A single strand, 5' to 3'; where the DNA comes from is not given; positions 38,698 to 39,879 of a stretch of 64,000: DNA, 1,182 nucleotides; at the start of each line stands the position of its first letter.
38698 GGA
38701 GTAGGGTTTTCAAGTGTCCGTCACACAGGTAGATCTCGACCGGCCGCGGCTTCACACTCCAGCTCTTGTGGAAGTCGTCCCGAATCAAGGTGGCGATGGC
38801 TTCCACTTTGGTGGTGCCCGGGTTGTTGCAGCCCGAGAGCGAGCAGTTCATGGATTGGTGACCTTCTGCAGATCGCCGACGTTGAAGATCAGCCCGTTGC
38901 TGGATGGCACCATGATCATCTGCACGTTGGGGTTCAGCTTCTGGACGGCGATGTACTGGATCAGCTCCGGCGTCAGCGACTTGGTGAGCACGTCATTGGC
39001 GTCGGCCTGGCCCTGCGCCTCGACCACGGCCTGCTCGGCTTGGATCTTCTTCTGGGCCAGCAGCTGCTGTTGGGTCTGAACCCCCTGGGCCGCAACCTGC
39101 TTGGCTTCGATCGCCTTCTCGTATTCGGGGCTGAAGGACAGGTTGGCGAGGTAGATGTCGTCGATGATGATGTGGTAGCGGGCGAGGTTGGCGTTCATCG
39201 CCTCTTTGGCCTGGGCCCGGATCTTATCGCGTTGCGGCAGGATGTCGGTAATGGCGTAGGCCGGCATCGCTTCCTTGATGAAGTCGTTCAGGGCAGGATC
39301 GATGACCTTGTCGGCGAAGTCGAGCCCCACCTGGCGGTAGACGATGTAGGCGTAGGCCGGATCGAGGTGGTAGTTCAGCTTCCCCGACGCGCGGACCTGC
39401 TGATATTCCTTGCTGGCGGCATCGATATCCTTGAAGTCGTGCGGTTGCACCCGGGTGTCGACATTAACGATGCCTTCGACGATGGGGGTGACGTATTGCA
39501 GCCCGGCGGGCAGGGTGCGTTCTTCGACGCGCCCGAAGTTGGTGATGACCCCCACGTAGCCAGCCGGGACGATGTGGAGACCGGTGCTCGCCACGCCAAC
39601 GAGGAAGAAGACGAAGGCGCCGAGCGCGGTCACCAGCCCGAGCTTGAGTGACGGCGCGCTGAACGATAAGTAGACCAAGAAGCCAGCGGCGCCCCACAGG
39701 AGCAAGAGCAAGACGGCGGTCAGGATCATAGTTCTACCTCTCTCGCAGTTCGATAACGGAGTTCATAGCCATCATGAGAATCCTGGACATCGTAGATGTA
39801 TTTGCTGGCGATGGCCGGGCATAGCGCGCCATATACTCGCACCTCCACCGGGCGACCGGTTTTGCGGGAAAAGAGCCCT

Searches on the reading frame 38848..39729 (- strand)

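Call 45: search_protein_families(library=phrogs, proteins=[window:38848-39729:-], max_evalue=0.0001)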
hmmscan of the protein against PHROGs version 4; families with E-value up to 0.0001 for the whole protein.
window:38848-39729:- (293 aa): 2 families
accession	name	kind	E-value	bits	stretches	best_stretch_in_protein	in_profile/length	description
phrog_200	-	other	1.1e-44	154.2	1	1-285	43-360/379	lipoprotein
phrog_11227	-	other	2.1e-05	25.4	1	191-280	34-124/138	protease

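Call 108: search_protein_families(library=pfam, proteins=[window:38848-39729:-], max_evalue=0.001)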
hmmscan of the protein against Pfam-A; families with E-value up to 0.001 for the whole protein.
window:38848-39729:- (293 aa): 1 family
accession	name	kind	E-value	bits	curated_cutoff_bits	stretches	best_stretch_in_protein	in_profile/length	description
PF01145.31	Band_7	-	4e-30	105.6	23.6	1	53-225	2-166/176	SPFH domain / Band 7 family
